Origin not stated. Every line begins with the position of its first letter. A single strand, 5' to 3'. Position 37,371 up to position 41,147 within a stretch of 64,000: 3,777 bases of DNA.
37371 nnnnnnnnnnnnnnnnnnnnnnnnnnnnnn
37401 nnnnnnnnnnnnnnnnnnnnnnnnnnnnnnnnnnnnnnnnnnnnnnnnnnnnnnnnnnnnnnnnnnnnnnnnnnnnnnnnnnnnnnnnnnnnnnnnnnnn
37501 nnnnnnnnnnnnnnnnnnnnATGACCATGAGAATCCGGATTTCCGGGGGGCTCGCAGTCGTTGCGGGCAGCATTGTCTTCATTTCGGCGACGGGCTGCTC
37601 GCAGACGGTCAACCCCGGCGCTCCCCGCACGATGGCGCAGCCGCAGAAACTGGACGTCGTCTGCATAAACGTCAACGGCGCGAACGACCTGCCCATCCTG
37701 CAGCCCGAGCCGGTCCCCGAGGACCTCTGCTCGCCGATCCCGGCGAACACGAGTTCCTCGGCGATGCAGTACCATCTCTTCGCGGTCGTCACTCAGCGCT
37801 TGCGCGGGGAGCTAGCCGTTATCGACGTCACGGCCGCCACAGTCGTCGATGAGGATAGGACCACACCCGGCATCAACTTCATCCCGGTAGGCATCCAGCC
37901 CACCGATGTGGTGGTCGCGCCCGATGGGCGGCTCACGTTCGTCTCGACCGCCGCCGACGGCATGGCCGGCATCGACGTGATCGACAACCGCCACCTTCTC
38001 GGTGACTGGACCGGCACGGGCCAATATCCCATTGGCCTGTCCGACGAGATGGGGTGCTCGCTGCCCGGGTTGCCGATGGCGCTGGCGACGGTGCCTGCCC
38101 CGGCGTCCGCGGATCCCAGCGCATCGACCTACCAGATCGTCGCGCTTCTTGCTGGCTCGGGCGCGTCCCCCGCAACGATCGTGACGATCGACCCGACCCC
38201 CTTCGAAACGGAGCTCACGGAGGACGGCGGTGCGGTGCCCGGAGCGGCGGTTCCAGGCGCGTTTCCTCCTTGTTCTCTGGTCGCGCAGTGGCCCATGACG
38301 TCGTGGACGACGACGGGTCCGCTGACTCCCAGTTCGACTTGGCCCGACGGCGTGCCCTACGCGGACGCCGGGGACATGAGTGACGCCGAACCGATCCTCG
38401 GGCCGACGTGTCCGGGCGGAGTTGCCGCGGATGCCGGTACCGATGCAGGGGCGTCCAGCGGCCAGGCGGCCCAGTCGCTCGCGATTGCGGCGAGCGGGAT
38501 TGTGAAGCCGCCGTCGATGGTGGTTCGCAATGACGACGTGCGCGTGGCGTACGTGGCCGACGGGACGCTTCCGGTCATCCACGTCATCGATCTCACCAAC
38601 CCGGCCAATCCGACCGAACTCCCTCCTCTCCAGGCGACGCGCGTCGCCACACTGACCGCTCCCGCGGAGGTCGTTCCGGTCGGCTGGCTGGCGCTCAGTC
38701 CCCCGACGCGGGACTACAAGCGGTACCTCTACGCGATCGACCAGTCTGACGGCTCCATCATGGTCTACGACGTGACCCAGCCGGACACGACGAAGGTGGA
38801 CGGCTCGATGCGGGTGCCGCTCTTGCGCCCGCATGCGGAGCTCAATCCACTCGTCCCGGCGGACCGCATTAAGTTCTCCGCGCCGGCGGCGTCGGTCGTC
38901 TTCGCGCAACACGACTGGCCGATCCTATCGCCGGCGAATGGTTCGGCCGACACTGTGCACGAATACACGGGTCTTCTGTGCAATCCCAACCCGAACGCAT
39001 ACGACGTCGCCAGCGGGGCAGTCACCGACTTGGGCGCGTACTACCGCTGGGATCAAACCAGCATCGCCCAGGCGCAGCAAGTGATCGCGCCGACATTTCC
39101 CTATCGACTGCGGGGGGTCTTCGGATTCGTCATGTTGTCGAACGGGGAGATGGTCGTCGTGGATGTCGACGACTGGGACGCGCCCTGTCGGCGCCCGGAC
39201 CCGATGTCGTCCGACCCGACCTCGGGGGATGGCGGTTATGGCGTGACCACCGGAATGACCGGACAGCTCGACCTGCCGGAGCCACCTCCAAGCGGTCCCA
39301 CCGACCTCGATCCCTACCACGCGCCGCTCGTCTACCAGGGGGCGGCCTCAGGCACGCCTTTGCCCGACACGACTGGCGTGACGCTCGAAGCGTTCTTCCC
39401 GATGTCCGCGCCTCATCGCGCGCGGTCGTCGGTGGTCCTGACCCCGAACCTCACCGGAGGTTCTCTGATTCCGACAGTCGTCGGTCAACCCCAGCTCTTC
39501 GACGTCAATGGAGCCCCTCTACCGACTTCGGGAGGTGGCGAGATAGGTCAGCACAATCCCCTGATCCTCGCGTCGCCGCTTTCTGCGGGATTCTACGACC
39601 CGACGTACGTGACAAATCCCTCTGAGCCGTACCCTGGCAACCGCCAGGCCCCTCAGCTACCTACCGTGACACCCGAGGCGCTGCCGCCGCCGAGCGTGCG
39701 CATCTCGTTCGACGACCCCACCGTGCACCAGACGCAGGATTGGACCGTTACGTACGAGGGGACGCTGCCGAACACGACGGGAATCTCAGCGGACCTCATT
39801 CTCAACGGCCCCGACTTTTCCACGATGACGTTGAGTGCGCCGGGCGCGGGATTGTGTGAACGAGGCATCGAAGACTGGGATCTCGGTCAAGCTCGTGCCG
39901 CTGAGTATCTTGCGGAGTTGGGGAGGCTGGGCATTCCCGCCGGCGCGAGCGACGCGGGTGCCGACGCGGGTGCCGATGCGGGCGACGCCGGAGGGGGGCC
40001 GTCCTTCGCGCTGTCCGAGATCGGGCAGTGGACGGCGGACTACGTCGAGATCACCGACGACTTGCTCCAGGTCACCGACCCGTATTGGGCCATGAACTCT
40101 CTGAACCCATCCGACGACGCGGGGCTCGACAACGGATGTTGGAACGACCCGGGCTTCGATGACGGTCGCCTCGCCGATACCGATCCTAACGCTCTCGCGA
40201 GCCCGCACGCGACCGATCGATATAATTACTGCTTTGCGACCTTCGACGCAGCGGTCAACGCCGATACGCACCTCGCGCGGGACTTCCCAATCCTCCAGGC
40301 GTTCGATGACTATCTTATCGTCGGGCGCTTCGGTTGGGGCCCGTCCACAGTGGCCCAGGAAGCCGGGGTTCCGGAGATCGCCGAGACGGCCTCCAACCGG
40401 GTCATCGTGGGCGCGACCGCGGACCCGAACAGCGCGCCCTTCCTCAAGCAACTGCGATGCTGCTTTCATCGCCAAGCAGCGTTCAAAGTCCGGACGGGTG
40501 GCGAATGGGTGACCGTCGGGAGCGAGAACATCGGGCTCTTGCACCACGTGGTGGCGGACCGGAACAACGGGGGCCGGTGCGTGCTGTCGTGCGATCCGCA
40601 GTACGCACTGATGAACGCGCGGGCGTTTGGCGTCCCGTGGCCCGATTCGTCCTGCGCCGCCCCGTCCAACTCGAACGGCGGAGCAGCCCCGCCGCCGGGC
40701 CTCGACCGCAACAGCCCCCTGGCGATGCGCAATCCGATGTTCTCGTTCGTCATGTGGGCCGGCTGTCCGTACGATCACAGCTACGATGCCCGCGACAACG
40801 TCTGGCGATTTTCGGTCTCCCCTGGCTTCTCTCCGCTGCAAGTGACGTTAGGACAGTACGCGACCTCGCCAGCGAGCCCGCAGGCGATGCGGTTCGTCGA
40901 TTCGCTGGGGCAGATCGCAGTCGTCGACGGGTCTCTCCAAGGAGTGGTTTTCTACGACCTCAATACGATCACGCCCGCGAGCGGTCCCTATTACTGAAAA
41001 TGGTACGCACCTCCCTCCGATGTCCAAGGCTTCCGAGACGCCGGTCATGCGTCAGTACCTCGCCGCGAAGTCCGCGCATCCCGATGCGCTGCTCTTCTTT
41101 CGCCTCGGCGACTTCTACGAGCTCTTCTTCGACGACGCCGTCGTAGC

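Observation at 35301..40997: Candidate undescribed envelope module: sigma-54 promoter, micro-ORF, conserved RNA-like element and two coupled giant beta-propeller lipoproteins, abutting mutS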

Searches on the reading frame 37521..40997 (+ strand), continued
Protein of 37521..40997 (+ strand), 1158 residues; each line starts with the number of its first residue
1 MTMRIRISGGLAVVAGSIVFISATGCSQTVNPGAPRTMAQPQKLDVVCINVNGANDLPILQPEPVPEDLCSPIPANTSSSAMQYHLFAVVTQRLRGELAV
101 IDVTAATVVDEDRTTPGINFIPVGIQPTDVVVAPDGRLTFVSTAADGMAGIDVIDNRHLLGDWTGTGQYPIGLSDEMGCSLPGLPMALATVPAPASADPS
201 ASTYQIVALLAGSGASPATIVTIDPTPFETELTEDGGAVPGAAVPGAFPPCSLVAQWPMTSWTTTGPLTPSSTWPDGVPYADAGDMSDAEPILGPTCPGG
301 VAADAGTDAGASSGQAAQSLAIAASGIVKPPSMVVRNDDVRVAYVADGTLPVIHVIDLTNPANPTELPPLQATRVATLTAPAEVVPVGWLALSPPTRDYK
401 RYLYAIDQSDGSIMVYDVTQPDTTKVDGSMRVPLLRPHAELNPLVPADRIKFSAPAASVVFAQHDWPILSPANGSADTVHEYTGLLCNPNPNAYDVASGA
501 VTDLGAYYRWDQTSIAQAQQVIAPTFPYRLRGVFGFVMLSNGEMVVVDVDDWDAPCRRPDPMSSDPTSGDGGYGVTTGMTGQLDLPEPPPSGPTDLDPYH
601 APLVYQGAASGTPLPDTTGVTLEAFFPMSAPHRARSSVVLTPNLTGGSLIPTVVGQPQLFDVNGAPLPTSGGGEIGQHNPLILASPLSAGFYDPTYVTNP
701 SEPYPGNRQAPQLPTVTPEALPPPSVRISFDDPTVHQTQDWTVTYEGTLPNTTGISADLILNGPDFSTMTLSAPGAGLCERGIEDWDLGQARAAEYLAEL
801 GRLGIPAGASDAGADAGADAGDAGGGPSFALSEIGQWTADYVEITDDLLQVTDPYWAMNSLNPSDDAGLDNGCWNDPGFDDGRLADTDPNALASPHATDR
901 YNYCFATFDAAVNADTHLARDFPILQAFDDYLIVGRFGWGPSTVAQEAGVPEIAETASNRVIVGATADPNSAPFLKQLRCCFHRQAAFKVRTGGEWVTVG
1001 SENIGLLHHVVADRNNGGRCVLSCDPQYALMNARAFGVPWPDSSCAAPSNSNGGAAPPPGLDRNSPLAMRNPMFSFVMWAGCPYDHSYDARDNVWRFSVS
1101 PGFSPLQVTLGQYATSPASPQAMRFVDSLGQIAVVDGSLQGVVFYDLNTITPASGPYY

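Call 92: fold_search(model_id=the predicted structure, library=viral)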
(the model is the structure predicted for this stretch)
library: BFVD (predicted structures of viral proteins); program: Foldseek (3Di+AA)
matches with E <= 10: 279; with E <= 0.001: 7
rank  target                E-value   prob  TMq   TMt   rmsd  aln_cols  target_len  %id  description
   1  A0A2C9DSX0            9.0e-05  1.00  0.15  0.25  27.7       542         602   10  Semaphorin [Eastern grey kangaroopox virus]
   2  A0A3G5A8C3            1.0e-04  1.00  0.14  0.45  11.1       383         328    9  Uncharacterized protein [Hyperionvirus sp.]
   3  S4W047                3.0e-04  1.00  0.16  0.26  14.5       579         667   12  YncE incomplete domain containing protein [Pandoravirus salinus]
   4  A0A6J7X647            5.7e-04  1.00  0.17  0.32  10.2       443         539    9  Uncharacterized protein [uncultured Caudovirales phage]
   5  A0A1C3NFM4            5.7e-04  1.00  0.16  0.14  11.7       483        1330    6  (no name in the UniProt tables at hand)
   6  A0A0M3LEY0            6.6e-04  0.97  0.14  0.23  20.2       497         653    9  Membrane protein TE7 [Testudinid alphaherpesvirus 3]
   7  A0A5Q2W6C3            9.1e-04  0.47  0.08  0.08  18.7       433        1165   11  (no name in the UniProt tables at hand)
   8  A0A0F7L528            1.0e-03  0.82  0.11  0.17  21.4       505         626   10  Uncharacterized protein [uncultured marine virus]
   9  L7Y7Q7                1.3e-03  1.00  0.14  0.37  13.4       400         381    9  Putative BTB/POZ domain and WD-repeat protein [Megavirus lba]
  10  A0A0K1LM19            1.7e-03  1.00  0.15  0.36  12.4       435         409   11  Uncharacterized protein [Caulobacter phage Seuss]
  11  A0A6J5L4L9            1.8e-03  0.99  0.16  0.21  23.3       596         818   11  Uncharacterized protein [uncultured Caudovirales phage]
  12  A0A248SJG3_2          2.1e-03  0.25  0.08  0.10  28.4       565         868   11  (no name in the UniProt tables at hand)
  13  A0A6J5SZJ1            2.2e-03  1.00  0.15  0.46   6.8       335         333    9  COG3391 Uncharacterized conserved protein [uncultured Caudovirales phage]
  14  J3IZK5                2.5e-03  0.99  0.15  0.30  13.7       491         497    8  (no name in the UniProt tables at hand)
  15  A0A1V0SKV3            2.6e-03  1.00  0.14  0.42  23.6       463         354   10  Collagen triple helix repeat motif-containing protein [Klosneuvirus KNV1]
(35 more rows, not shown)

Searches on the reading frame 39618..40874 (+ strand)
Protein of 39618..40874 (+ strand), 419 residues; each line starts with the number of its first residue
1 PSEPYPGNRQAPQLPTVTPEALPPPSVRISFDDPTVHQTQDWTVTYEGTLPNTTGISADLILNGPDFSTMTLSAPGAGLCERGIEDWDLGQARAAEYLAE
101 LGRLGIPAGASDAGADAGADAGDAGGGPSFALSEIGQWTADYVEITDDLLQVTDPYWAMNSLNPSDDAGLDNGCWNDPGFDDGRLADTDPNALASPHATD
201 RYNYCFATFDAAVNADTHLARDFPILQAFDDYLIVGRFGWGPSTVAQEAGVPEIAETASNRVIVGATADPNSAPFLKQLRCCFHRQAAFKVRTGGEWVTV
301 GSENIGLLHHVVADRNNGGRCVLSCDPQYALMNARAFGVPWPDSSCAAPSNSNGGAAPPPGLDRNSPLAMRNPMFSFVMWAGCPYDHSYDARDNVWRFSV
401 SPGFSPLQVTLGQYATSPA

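Call 56: search_protein_families(library=pfam, proteins=[window:39618-40874:+], max_evalue=10)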
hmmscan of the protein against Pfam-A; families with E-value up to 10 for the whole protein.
window:39618-40874:+ (419 aa): 0 families

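Call 67: search_protein_representatives(protein=window:39618-40874:+)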
Query: 419 residues. Proteins with E-value up to 0.001 (for the whole library): 235; up to 1e-10: 142; up to 1e-30: 85. The best 150 are listed.
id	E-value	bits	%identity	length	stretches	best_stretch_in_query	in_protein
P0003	1.0e-237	805.7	83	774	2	108-419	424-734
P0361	1.5e-95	337.1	55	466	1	23-413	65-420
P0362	6.5e-94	331.7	51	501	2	136-417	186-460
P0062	5.7e-88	312.2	59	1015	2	134-417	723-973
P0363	3.9e-86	306.1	57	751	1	18-413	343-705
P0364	8.8e-83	295.1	55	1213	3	134-384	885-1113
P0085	3.9e-82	292.9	52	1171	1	21-385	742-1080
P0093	5.5e-80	285.8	52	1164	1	16-416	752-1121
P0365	4.8e-78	279.4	49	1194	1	1-412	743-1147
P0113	1.4e-72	261.4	50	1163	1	18-413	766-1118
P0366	2.9e-72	260.4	52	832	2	18-367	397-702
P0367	5.8e-72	259.4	57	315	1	122-415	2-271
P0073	2.7e-71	257.2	49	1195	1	1-411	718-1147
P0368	8.2e-70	252.3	52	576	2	134-413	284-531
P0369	2.1e-69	251.0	47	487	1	14-413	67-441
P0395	2.8e-50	188.0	45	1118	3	139-410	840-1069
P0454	4.0e-22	95.1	37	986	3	278-412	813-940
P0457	8.4e-20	87.5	38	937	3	277-413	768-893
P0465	1.7e-16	76.6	42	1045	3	278-412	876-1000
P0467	9.5e-16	74.1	41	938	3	277-411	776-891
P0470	4.9e-15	71.8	35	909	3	247-413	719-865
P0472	2.2e-14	69.6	35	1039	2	139-337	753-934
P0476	6.8e-14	68.0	36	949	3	279-415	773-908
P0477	8.1e-14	67.8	36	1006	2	279-415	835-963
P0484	1.5e-12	63.6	39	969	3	279-410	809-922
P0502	5.3e-10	55.2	36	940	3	240-412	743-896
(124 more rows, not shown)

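Call 68: list_cluster_members(proteins=[P0454, P0457, P0465, P0467, P0470, P0472, P0476, P0477, P0484, P0502])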
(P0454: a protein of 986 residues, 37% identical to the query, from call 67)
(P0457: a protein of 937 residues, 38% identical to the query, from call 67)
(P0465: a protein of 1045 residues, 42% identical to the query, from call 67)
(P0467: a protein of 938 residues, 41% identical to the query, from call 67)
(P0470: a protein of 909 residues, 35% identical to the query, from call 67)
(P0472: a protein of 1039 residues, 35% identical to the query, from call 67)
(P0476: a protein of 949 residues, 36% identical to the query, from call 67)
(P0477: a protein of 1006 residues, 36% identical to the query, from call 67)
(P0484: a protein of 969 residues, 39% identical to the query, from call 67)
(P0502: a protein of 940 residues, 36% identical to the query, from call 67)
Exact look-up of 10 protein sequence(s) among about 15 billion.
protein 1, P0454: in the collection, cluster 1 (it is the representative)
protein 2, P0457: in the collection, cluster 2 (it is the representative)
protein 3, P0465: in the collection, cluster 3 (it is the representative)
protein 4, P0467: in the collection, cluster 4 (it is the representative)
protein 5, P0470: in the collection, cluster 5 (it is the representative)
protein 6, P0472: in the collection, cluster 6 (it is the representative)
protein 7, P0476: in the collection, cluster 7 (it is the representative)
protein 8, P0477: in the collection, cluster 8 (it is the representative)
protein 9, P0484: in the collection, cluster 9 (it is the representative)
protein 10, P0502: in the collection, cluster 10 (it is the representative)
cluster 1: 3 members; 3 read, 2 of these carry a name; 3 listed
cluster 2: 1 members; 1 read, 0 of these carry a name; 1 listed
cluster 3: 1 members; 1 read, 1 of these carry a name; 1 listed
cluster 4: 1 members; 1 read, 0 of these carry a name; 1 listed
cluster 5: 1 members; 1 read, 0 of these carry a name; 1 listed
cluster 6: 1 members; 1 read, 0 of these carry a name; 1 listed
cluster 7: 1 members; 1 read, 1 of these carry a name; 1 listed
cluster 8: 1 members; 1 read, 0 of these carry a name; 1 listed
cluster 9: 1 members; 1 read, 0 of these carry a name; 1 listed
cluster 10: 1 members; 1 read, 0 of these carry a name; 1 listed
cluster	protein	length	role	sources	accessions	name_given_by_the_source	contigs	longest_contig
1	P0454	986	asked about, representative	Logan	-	-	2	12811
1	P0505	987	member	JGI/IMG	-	hypothetical protein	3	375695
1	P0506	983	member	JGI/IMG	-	hypothetical protein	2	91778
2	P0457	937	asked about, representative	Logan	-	-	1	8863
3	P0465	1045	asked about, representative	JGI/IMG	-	hypothetical protein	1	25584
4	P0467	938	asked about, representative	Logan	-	-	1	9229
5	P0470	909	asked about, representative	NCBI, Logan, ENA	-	-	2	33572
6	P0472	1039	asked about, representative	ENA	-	-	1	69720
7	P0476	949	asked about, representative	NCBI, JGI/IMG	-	hypothetical protein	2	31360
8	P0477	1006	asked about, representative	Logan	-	-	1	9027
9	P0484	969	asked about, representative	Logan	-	-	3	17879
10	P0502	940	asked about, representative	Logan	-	-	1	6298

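Call 69: find_encoding_contigs(protein=P0470, flank=8000, max_places=2)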
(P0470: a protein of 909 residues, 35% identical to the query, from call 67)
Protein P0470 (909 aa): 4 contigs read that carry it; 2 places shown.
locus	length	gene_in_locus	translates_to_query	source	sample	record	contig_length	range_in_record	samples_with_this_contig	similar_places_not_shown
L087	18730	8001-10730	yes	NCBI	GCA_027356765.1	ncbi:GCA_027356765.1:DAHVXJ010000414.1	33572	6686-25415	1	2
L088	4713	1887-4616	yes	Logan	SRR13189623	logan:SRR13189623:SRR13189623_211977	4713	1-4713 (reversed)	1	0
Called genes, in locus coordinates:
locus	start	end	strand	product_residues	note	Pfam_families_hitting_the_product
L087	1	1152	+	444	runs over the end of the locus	-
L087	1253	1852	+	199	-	-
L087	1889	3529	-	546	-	PF01882:DUF58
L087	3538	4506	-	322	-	PF00493:MCM (weak), PF20030:bpMoxR, PF00004:AAA (weak), PF07726:AAA_3, PF07728:AAA_5, PF17863:AAA_lid_2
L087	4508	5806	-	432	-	PF14258:DUF4350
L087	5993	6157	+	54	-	-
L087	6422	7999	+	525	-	-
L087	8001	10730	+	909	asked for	-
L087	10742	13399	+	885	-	PF01624:MutS_I, PF05188:MutS_II, PF05192:MutS_III, PF05190:MutS_IV, PF00488:MutS_V, PF27441:MutS_C (weak)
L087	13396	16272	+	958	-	PF13604:AAA_30 (faint), PF00580:UvrD-helicase, PF13245:AAA_19, PF13361:UvrD_C, PF13538:UvrD_C_2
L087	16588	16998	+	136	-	-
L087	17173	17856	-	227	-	PF00702:Hydrolase, PF13419:HAD_2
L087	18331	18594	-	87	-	PF04226:Transgly_assoc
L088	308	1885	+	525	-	-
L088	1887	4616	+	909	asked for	-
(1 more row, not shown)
